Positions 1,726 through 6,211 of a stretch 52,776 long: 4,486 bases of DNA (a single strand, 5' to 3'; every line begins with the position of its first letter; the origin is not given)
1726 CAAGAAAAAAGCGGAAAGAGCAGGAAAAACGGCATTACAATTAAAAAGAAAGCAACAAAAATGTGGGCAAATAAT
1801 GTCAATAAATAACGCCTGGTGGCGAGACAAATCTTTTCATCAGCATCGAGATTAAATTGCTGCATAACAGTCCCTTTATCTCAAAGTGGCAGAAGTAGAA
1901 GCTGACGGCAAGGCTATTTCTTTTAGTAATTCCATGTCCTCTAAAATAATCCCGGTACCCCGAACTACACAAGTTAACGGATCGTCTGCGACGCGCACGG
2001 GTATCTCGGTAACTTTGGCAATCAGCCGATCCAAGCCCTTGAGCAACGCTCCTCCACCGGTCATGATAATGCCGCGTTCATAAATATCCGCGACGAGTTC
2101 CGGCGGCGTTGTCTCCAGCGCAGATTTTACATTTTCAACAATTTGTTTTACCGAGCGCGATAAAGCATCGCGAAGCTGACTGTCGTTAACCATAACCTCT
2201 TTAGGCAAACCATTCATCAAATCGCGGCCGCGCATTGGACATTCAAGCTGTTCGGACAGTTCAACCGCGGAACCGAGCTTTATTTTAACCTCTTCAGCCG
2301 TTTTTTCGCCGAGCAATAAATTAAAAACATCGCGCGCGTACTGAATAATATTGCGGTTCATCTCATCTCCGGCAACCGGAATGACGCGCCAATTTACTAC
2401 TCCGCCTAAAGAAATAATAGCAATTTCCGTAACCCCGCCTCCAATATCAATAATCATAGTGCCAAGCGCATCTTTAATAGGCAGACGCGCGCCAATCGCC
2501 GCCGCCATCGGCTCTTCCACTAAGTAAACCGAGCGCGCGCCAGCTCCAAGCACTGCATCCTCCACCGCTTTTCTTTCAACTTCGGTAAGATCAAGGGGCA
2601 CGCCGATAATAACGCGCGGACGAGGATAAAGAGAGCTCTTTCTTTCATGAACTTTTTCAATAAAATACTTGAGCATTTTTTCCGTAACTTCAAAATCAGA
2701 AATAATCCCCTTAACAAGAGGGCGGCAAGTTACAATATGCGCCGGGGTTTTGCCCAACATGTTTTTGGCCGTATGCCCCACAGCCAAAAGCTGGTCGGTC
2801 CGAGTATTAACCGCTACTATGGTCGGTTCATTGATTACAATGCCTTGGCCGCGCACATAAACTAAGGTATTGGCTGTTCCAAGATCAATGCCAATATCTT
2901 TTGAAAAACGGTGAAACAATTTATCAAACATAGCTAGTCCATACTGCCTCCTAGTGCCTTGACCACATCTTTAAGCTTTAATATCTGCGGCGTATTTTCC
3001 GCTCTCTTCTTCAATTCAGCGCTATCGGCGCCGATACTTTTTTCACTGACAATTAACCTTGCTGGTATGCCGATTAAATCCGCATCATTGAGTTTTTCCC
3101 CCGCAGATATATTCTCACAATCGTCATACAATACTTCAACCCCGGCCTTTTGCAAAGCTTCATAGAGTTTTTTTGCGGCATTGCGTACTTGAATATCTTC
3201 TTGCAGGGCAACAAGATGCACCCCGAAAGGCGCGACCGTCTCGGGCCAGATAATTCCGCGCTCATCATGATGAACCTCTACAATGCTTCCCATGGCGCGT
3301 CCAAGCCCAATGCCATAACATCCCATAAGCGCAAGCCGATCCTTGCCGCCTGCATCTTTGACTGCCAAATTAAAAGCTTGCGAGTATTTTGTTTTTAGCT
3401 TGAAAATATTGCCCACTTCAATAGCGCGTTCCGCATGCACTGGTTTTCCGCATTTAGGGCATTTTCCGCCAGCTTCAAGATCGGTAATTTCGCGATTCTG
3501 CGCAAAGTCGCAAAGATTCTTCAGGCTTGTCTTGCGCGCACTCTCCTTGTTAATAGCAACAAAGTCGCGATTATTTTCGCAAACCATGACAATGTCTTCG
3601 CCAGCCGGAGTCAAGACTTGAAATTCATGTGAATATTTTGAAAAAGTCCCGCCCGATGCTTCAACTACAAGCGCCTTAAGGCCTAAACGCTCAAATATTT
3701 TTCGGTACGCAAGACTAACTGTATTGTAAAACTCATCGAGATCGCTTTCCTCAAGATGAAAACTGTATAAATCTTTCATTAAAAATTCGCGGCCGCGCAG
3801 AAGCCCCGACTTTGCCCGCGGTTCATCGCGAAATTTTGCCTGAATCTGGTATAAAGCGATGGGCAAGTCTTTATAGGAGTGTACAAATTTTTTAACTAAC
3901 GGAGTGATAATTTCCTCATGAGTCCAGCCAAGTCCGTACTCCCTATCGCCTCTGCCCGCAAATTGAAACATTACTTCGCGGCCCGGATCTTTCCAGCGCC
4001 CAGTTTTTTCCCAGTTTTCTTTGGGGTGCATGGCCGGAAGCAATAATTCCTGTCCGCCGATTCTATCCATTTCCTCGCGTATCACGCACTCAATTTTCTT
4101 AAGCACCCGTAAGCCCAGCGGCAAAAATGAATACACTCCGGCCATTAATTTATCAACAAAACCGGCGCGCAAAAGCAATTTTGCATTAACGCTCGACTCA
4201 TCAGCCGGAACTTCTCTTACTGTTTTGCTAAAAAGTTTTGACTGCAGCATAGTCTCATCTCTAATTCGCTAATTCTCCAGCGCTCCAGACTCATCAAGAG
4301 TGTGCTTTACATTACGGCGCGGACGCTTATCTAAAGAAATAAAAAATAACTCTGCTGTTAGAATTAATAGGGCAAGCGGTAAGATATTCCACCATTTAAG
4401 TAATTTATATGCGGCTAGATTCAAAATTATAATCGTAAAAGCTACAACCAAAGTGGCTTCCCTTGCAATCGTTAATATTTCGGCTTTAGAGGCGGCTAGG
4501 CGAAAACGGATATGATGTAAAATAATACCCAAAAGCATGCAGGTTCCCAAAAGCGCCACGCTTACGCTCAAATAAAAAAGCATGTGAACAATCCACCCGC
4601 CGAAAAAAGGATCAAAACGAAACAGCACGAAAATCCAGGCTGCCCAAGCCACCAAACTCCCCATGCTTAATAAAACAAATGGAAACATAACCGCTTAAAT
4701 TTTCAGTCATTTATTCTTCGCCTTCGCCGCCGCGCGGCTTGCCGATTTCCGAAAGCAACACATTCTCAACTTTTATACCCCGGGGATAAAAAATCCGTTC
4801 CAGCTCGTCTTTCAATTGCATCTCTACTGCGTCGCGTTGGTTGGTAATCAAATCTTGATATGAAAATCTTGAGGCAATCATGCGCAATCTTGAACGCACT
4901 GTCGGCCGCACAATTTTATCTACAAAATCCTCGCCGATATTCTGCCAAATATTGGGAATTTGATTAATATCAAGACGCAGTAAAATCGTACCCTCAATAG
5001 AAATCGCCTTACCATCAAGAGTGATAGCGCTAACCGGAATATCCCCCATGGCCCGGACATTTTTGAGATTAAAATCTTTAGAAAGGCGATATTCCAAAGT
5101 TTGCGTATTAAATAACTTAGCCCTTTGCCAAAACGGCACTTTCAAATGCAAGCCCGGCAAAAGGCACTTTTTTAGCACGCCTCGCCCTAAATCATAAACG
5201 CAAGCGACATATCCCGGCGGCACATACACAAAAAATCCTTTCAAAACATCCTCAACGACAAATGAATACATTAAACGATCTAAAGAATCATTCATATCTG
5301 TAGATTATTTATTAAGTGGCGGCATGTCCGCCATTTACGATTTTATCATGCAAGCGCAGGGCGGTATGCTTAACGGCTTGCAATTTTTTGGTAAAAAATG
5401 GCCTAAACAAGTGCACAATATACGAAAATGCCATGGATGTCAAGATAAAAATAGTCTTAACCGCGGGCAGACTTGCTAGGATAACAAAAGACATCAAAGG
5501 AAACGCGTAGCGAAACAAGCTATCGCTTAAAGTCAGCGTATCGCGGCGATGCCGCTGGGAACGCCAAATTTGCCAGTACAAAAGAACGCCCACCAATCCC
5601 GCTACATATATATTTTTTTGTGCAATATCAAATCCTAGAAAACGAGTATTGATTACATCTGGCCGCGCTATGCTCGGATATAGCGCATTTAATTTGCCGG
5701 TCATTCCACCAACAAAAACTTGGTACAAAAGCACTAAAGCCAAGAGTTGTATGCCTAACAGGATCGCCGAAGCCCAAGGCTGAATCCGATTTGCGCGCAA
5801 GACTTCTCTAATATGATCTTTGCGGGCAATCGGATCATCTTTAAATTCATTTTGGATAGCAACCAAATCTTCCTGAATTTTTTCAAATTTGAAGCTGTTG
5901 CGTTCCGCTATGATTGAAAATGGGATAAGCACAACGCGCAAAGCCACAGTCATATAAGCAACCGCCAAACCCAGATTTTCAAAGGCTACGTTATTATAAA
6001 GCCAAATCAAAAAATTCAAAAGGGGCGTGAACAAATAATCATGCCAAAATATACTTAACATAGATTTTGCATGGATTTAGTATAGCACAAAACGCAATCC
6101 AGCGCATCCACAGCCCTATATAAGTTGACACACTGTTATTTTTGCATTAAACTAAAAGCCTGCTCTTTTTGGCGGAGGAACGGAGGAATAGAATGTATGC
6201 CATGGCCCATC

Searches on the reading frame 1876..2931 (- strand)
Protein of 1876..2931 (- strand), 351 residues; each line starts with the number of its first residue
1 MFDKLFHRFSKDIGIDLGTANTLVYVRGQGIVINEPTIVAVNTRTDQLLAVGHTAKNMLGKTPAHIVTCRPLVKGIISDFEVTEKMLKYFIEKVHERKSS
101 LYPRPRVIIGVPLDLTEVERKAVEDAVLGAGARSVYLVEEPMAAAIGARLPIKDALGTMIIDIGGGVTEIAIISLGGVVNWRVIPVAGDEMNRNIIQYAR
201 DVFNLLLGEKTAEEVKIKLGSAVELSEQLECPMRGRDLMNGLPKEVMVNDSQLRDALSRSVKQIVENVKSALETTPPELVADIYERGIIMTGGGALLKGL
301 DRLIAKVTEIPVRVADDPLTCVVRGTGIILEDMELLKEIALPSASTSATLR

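Call 109: search_protein_families(library=ncbifam, proteins=[window:1876-2931:-], max_evalue=0.001)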
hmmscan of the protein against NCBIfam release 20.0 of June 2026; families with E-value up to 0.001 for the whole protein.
window:1876-2931:- (351 aa): 18 families
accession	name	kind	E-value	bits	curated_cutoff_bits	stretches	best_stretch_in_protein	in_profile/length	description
NF010539.0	PRK13927.1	subfamily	4.1e-143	476.4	293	1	6-338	2-334/339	rod shape-determining protein MreB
TIGR00904.1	mreB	subfamily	6.2e-137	456.1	365.75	1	9-337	1-333/334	MreB/Mrl family cell shape determining protein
NF010540.1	PRK13929.1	exception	1.5e-115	385.8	515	1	10-338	4-332/334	rod-share determining protein MreBH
NF053558.1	BeeR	equivalog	1.7e-19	70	530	1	14-306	4-306/349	BeeR family actin-like protein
TIGR01174.1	ftsA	equivalog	2.2e-18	66.5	175.85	1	122-316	162-346/371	cell division protein FtsA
NF040964.1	MamK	subfamily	2.1e-17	63.2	400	1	13-329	3-318/335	MamK family actin-like protein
NF003520.0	PRK05183.1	subfamily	3.1e-12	45.7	620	1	73-307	121-356/621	Fe-S protein assembly chaperone HscA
TIGR01991.1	HscA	equivalog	1.2e-11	43.9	708.55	1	73-307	101-336/600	Fe-S protein assembly chaperone HscA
NF011660.0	PRK15080.1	equivalog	3.1e-11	43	182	1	75-189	67-174/277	ethanolamine utilization protein EutJ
NF007009.0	PRK09472.1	equivalog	1.6e-09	37.4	409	1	152-316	200-360/420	cell division protein FtsA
NF008673.0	PRK11678.1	equivalog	1.8e-08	33.7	331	0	123-177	176-230/450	molecular chaperone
NF009947.0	PRK13411.1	equivalog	1.8e-08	32.9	1002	1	107-204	136-239/662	molecular chaperone DnaK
TIGR02350.1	prok_dnaK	equivalog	3.2e-08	32.4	822.55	1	107-204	133-236/596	molecular chaperone DnaK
TIGR02529.1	EutJ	subfamily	1.2e-07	31.4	152.1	1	74-192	33-144/239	ethanolamine utilization protein EutJ family protein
NF001413.0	PRK00290.1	equivalog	2.7e-07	29.3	648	1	107-201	136-234/625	molecular chaperone DnaK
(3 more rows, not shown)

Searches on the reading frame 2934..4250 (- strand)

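Call 109: search_protein_families(library=ncbifam, proteins=[window:2934-4250:-], max_evalue=0.001)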
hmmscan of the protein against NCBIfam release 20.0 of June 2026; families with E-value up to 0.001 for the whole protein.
window:2934-4250:- (438 aa): 9 families
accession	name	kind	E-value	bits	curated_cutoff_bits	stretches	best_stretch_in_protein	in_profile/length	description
NF006625.0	PRK09194.1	equivalog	3.7e-152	508.1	558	2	1-241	1-239/559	proline--tRNA ligase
TIGR00409.1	proS_fam_II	equivalog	2.6e-137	459.1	306.7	2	1-242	1-240/568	proline--tRNA ligase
NF008979.1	PRK12325.1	exception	5.3e-129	430.9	550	1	1-432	1-435/437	proline--tRNA ligase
TIGR00408.1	proS_fam_I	equivalog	1.4e-41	142.9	437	2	273-428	215-372/475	proline--tRNA ligase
TIGR00418.1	thrS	equivalog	1.3e-24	87.1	383.65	2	32-197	186-350/565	threonine--tRNA ligase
NF003211.1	PRK04173.1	equivalog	1.6e-12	47.1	312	1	127-431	186-452/454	glycine--tRNA ligase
TIGR00389.1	glyS_dimeric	equivalog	3.4e-11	42.4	243.3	1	327-433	456-561/565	glycine--tRNA ligase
TIGR00442.1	hisS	equivalog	1.2e-10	41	286.75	1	37-226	4-183/406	histidine--tRNA ligase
NF003068.0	PRK03991.1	equivalog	1.7e-09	36.6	484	1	307-433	460-588/613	threonine--tRNA ligase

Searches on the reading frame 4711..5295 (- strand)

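Call 109: search_protein_families(library=ncbifam, proteins=[window:4711-5295:-], max_evalue=0.001)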
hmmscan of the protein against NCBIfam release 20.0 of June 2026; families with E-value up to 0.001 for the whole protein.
window:4711-5295:- (194 aa): 1 family
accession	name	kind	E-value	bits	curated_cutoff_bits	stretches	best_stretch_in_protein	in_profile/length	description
TIGR01933.1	hflK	equivalog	5.1e-05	22.8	159.4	1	39-188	16-149/261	FtsH protease activity modulator HflK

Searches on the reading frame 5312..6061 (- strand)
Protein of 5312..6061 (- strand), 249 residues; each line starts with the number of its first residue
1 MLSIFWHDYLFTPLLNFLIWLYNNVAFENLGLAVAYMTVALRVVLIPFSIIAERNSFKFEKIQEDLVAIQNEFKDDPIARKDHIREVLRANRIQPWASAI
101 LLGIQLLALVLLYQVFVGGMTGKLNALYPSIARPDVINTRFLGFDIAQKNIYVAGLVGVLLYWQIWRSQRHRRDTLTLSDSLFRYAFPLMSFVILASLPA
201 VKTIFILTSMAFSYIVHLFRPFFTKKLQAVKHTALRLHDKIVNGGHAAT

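Call 109: search_protein_families(library=ncbifam, proteins=[window:5312-6061:-], max_evalue=0.001)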
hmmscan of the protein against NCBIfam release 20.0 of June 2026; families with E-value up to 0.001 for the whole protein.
window:5312-6061:- (249 aa): 14 families
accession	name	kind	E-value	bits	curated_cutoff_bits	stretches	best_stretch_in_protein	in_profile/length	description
TIGR03592.1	yidC_oxa1_cterm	subfamily_domain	2.9e-18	66.6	84.3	1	29-218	1-187/191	membrane protein insertase YidC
NF002353.0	PRK01318.1-4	equivalog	8e-11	41.3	365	1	6-210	355-562/596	membrane protein insertase YidC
NF002803.0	PRK02944.1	equivalog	4.3e-08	32.9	377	1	5-210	35-230/255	YidC family membrane integrase SpoIIIJ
NF002352.0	PRK01318.1-3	equivalog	1.3e-07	31.1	447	1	13-117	357-459/562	membrane protein insertase YidC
NF002357.0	PRK01318.2-4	equivalog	2e-07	30.2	479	1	6-117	313-422/532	membrane protein insertase YidC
NF002687.0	PRK02463.1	equivalog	2.9e-07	29.6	425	1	7-223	38-250/307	membrane protein insertase YidC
NF002355.0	PRK01318.2-2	equivalog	7.5e-07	28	891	1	14-116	382-483/602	membrane protein insertase YidC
NF002358.0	PRK01318.2-5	equivalog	1.6e-06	27.2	605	1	16-213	328-528/545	membrane protein insertase YidC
NF002168.0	PRK01001.1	equivalog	2.2e-06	26.3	670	1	17-116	563-662/795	membrane protein insertase YidC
NF002350.0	PRK01315.1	equivalog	6.9e-06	25.4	282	1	30-149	42-162/329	membrane protein insertase YidC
NF002359.0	PRK01318.2-6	equivalog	3.3e-05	22.4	600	1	8-117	364-467/624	membrane protein insertase YidC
NF002734.0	PRK02654.1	equivalog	0.00011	21.2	324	1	8-119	10-119/384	membrane protein insertase YidC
NF002354.0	PRK01318.2-1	equivalog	0.00017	20.3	1094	1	17-214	342-524/548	membrane protein insertase YidC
NF002351.0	PRK01318.1-1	equivalog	0.00018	20.4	740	1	6-119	331-442/545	membrane protein insertase YidC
